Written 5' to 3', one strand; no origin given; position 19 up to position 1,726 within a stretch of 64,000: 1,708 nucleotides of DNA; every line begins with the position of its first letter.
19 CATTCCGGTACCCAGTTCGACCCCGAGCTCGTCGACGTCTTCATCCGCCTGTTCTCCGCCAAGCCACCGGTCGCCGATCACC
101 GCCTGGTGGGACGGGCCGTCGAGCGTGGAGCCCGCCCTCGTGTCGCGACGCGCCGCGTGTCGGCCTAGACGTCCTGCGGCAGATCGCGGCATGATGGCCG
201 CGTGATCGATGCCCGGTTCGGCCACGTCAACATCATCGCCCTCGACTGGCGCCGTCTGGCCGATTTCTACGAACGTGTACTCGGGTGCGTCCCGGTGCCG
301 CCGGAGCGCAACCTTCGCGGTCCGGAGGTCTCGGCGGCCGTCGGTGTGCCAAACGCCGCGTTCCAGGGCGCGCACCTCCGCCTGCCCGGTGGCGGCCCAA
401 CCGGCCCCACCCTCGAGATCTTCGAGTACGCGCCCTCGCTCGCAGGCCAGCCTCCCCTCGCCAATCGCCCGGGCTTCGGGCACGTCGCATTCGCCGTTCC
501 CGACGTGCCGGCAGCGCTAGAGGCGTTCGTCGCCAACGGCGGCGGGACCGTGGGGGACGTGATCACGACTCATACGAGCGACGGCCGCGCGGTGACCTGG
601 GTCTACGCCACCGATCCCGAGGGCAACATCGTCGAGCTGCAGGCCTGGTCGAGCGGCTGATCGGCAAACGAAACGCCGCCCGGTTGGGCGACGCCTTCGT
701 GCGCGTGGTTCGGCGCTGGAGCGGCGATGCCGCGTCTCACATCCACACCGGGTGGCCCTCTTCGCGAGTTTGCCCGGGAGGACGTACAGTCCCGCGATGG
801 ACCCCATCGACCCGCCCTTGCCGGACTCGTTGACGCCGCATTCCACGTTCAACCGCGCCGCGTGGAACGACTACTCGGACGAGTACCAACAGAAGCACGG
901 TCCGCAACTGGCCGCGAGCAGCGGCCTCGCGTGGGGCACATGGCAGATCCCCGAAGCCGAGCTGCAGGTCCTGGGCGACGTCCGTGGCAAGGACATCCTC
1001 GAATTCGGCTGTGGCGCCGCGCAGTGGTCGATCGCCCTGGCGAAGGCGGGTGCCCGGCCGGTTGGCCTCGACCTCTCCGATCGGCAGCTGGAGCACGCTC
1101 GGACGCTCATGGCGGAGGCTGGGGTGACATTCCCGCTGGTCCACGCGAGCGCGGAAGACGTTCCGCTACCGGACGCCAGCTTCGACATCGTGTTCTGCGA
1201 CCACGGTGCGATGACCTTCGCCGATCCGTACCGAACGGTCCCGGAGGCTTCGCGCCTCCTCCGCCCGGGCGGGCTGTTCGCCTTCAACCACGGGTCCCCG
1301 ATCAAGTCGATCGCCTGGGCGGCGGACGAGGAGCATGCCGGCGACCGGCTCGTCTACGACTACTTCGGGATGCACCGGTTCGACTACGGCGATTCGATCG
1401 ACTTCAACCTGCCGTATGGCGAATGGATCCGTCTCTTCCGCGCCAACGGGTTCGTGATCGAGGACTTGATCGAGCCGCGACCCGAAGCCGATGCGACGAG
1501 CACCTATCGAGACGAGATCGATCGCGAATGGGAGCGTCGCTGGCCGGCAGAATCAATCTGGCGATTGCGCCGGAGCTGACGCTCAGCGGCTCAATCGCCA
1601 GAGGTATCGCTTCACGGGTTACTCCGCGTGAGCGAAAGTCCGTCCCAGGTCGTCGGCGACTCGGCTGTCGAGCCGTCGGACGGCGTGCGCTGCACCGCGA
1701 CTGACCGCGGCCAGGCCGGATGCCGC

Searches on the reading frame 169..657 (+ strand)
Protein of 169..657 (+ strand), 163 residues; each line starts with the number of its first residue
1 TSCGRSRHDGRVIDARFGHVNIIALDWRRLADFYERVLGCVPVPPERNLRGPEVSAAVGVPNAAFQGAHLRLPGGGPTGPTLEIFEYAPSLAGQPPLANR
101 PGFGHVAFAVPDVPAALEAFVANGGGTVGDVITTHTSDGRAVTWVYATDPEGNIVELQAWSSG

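Call 18: search_protein_families(library=pfam, proteins=[window:169-657:+], max_evalue=0.001)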
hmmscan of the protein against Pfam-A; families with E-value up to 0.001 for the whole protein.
window:169-657:+ (163 aa): 3 families
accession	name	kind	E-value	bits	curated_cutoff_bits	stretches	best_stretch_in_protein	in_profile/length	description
PF00903.31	Glyoxalase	-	7.2e-11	43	20.6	1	16-157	1-121/121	Glyoxalase/Bleomycin resistance protein/Dioxygenase superfamily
PF18029.7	Glyoxalase_6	-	5.7e-07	30.6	23.6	1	24-154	6-102/106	Glyoxalase-like domain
PF13669.12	Glyoxalase_4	-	6.7e-07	30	27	1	19-132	2-98/109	Glyoxalase/Bleomycin resistance protein/Dioxygenase superfamily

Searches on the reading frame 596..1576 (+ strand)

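Call 18: search_protein_families(library=pfam, proteins=[window:596-1576:+], max_evalue=0.001)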
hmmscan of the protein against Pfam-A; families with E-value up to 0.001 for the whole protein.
window:596-1576:+ (327 aa): 8 families
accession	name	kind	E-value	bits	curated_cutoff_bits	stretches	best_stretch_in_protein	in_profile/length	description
PF08241.18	Methyltransf_11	-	1.6e-22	80.4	21.2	1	135-230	1-95/95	Methyltransferase domain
PF13649.12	Methyltransf_25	-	6e-20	72.2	27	1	134-226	1-97/97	Methyltransferase domain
PF13847.12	Methyltransf_31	-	3.2e-14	53.3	27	1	131-234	4-113/145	Methyltransferase domain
PF08242.18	Methyltransf_12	-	9.9e-12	45.9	30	1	135-228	1-98/98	Methyltransferase domain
PF13489.12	Methyltransf_23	-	3.2e-11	43.7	27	1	128-230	20-116/164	Methyltransferase domain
PF01209.24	Ubie_methyltran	-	3.5e-11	43.3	20.1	1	124-229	41-150/233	ubiE/COQ5 methyltransferase family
PF03141.22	Methyltransf_29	-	8.5e-07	28.3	23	1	131-237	118-223/506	Putative S-adenosyl-L-methionine-dependent methyltransferase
PF06325.19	PrmA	-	0.00045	20.2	22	1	108-229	135-257/296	Ribosomal protein L11 methyltransferase (PrmA)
